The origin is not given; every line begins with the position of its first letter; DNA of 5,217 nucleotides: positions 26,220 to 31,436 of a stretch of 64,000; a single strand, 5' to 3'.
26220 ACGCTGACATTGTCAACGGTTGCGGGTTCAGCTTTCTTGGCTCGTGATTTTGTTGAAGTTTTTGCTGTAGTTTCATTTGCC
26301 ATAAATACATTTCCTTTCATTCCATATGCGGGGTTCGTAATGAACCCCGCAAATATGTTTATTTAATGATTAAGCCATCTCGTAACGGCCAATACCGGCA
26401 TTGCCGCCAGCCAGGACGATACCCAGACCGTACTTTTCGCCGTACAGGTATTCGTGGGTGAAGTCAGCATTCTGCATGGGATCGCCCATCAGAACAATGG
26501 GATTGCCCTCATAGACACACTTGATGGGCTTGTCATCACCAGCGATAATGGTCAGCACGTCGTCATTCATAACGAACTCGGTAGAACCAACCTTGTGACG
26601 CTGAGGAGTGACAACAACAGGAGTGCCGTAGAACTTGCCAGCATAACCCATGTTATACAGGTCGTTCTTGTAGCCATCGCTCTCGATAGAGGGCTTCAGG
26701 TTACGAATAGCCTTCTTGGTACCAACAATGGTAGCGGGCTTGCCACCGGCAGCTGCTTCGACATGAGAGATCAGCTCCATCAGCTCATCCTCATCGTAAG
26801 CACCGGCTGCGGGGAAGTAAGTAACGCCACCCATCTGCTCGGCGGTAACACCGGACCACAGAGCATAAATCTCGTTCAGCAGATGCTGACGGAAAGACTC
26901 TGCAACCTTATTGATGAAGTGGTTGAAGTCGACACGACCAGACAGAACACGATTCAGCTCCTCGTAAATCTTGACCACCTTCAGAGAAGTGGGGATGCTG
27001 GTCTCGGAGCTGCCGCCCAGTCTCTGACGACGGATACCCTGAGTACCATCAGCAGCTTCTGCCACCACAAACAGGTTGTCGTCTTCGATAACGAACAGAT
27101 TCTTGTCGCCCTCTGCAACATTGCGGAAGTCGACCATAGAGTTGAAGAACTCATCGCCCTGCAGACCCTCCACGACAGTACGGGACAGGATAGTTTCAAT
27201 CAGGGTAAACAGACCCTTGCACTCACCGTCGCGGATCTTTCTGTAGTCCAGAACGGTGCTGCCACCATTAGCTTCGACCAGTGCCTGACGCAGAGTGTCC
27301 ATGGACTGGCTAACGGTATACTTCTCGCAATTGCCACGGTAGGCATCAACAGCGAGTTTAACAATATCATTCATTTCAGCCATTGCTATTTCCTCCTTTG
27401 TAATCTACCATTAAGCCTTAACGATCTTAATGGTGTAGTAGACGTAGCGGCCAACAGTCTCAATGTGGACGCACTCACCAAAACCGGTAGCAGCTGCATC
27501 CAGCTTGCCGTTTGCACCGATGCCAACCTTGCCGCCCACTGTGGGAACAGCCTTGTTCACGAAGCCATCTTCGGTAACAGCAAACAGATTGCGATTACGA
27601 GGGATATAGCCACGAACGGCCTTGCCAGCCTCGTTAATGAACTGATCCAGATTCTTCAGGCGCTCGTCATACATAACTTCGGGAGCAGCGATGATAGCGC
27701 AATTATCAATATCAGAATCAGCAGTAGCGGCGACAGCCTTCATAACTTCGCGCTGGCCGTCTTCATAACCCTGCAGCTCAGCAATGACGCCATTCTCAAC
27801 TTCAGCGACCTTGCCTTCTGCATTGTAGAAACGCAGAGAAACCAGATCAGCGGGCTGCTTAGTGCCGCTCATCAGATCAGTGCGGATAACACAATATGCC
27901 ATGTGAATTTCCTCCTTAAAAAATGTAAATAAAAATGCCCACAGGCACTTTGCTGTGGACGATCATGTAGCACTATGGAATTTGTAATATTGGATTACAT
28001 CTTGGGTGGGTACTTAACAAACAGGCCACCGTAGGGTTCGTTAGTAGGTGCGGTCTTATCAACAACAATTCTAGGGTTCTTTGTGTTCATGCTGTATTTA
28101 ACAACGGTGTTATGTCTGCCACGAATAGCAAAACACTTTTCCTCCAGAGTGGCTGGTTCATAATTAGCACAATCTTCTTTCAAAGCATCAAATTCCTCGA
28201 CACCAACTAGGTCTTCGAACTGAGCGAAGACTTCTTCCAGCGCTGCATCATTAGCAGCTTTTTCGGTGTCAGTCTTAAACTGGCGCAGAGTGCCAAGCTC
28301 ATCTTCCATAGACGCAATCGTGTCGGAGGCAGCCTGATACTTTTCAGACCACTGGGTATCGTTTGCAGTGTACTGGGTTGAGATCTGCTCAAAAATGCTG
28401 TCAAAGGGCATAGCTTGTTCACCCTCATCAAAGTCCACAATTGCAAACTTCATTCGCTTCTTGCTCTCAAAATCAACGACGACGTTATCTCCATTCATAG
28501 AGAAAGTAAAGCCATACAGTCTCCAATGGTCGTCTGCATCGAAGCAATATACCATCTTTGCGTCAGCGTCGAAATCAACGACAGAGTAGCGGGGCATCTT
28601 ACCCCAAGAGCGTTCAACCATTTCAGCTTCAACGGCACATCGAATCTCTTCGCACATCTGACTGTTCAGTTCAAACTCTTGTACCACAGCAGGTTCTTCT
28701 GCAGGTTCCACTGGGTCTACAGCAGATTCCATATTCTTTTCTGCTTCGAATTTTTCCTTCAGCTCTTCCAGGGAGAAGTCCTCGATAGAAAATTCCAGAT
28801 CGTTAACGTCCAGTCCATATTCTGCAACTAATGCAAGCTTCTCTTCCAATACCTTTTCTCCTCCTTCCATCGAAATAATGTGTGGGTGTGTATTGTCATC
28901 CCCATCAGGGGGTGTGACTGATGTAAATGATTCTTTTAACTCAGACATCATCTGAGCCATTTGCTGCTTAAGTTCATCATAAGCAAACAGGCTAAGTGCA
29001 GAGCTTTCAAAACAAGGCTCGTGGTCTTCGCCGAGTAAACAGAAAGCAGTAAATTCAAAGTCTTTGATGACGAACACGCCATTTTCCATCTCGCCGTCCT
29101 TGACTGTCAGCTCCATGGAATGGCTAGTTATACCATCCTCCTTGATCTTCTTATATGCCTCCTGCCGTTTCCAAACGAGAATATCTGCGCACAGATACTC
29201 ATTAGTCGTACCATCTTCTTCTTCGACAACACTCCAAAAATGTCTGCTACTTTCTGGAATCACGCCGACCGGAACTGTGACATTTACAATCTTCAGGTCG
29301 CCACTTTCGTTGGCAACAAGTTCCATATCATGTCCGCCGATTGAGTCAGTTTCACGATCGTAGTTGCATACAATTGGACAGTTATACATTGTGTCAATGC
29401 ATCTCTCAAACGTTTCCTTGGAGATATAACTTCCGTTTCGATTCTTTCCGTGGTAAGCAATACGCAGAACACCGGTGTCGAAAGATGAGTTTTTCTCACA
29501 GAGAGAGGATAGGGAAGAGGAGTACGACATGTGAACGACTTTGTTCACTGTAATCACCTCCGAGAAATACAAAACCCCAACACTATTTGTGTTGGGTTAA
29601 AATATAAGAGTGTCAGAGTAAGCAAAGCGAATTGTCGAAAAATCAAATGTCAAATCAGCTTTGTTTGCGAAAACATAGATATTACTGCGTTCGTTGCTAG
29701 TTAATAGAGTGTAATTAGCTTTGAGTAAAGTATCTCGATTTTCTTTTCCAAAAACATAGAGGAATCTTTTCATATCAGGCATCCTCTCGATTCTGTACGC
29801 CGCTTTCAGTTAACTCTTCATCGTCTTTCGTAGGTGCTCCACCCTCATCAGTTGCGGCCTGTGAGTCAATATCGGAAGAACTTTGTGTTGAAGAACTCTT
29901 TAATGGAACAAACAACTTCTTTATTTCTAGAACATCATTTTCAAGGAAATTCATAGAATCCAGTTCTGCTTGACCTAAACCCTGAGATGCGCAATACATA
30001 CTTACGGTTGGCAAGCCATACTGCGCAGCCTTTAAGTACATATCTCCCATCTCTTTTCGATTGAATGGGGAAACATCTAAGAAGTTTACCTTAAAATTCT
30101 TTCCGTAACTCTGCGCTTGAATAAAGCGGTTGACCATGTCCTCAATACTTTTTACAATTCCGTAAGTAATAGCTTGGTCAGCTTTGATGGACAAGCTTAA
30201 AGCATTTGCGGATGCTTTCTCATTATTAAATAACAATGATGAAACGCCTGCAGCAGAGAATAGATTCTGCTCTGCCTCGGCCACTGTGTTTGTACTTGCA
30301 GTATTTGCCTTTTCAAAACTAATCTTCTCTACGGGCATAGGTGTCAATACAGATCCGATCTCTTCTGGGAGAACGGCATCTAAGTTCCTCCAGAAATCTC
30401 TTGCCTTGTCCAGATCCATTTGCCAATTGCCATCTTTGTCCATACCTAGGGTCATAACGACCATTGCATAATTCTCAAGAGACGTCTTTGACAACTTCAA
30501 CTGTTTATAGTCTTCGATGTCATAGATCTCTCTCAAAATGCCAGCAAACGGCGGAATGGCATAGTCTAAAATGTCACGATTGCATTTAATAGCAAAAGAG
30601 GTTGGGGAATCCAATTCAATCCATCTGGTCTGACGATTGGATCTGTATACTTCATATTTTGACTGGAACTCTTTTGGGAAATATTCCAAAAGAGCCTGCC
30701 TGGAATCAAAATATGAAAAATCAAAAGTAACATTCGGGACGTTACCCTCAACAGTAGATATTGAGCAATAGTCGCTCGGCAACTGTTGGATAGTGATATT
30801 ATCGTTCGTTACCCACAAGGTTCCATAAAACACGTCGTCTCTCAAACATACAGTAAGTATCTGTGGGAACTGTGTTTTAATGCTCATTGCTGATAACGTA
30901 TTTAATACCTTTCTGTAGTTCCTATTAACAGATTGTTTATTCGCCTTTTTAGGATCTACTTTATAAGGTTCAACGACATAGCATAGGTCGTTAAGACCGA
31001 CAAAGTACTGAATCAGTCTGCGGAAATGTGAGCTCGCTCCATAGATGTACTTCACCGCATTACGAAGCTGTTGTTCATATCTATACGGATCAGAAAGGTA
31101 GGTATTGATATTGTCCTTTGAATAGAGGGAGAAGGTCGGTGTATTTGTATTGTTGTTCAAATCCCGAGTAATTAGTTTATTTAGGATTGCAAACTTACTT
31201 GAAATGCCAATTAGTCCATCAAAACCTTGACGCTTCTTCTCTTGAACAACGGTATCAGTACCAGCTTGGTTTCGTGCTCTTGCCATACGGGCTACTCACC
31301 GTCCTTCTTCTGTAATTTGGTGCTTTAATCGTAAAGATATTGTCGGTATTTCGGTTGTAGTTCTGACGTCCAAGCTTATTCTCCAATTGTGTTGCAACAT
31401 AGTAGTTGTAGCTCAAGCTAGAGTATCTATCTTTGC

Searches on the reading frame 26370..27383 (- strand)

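Call 41: search_protein_families(library=phrogs, proteins=[window:26370-27383:-], max_evalue=0.00001)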
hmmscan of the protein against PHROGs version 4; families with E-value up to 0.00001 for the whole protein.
window:26370-27383:- (337 aa): 3 families
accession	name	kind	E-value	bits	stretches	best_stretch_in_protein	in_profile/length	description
phrog_4088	-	unknown function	2.7e-75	254.7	1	2-325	2-323/332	-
phrog_22779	-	unknown function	1.2e-21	78.2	1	138-296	7-165/205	-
phrog_27131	-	unknown function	4.5e-11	44.1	1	5-121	6-119/119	-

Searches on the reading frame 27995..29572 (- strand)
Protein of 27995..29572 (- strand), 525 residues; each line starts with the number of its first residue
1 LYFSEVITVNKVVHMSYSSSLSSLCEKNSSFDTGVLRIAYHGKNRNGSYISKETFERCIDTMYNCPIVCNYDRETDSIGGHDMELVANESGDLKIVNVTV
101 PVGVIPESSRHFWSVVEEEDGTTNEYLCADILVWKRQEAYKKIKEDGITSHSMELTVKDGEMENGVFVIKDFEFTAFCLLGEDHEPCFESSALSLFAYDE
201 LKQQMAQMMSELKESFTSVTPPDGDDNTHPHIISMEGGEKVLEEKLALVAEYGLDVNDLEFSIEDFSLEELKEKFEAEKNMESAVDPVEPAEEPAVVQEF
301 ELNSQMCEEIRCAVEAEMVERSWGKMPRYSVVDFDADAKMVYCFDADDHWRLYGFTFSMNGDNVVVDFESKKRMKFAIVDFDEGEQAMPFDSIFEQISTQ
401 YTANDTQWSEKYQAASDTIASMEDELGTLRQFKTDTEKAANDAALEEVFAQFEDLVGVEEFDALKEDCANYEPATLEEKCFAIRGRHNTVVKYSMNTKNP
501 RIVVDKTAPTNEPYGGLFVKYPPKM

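Call 41: search_protein_families(library=phrogs, proteins=[window:27995-29572:-], max_evalue=0.00001)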
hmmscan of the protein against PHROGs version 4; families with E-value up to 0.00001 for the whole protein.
window:27995-29572:- (525 aa): 2 families
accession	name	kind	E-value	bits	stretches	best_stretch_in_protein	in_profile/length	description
phrog_3313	-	unknown function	2.3e-67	229.1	1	20-520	12-477/480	-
phrog_34215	-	unknown function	2.7e-11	43.4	1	26-208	21-199/758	-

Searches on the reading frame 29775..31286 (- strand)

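Call 41: search_protein_families(library=phrogs, proteins=[window:29775-31286:-], max_evalue=0.00001)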
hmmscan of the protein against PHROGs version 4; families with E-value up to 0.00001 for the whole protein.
window:29775-31286:- (503 aa): 1 family
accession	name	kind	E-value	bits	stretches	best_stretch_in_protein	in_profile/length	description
phrog_2739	-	head and packaging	3.6e-112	376.5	1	41-502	32-495/501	portal protein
